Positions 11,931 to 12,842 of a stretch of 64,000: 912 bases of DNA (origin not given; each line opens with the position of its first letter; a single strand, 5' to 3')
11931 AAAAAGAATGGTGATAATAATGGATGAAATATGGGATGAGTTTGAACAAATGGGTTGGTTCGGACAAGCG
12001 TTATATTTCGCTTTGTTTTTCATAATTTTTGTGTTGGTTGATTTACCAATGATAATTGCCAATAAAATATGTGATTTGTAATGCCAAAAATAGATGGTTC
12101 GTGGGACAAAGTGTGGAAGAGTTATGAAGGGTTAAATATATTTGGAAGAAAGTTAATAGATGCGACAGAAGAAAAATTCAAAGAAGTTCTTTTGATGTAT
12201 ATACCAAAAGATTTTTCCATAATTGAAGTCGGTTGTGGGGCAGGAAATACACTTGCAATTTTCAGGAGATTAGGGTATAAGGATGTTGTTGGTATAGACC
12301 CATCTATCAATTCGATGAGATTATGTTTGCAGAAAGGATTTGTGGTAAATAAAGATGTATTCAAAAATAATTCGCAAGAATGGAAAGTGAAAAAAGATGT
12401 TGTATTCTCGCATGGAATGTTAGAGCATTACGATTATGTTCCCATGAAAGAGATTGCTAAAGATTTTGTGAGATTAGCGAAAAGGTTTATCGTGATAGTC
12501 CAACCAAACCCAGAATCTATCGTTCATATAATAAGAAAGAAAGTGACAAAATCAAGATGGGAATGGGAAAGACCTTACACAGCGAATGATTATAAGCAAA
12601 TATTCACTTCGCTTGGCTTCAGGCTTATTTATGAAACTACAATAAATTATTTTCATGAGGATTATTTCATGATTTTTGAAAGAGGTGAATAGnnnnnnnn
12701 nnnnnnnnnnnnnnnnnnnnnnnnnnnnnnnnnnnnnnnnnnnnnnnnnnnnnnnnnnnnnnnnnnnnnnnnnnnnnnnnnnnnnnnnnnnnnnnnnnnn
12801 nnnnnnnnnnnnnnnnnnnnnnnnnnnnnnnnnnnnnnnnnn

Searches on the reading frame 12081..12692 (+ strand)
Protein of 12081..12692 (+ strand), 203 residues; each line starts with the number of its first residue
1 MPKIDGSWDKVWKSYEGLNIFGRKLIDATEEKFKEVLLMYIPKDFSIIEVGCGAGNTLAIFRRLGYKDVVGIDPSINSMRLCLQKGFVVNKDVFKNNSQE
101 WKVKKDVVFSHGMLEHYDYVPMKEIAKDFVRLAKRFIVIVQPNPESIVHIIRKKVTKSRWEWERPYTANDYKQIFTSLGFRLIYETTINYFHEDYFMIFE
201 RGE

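Call 43: search_protein_families(library=pfam, proteins=[window:12081-12692:+], max_evalue=0.01)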
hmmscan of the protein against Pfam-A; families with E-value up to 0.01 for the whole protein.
window:12081-12692:+ (203 aa): 6 families
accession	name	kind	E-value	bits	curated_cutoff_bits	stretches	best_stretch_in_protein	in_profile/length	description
PF13489.12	Methyltransf_23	-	6.8e-10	39.4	27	1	37-183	16-162/164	Methyltransferase domain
PF13649.12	Methyltransf_25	-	1.6e-07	32.3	27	1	47-134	1-94/97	Methyltransferase domain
PF08241.18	Methyltransf_11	-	7.3e-07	30.2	21.2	1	49-127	2-81/95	Methyltransferase domain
PF08242.18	Methyltransf_12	-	1.2e-06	29.6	30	1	48-134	1-93/98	Methyltransferase domain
PF07021.18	MetW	-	4.4e-06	26.9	21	1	36-139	6-108/193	Methionine biosynthesis protein MetW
PF13847.12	Methyltransf_31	-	0.00055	20.1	27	1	44-140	4-108/145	Methyltransferase domain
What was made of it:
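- Closest known: Alpha-N-methylation motif iMet-X-P-[K/R] read by NTMT/NRMT enzymes. Same: The window encodes a class I SAM methyltransferase of unknown substrate (12081-12692, call 43).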
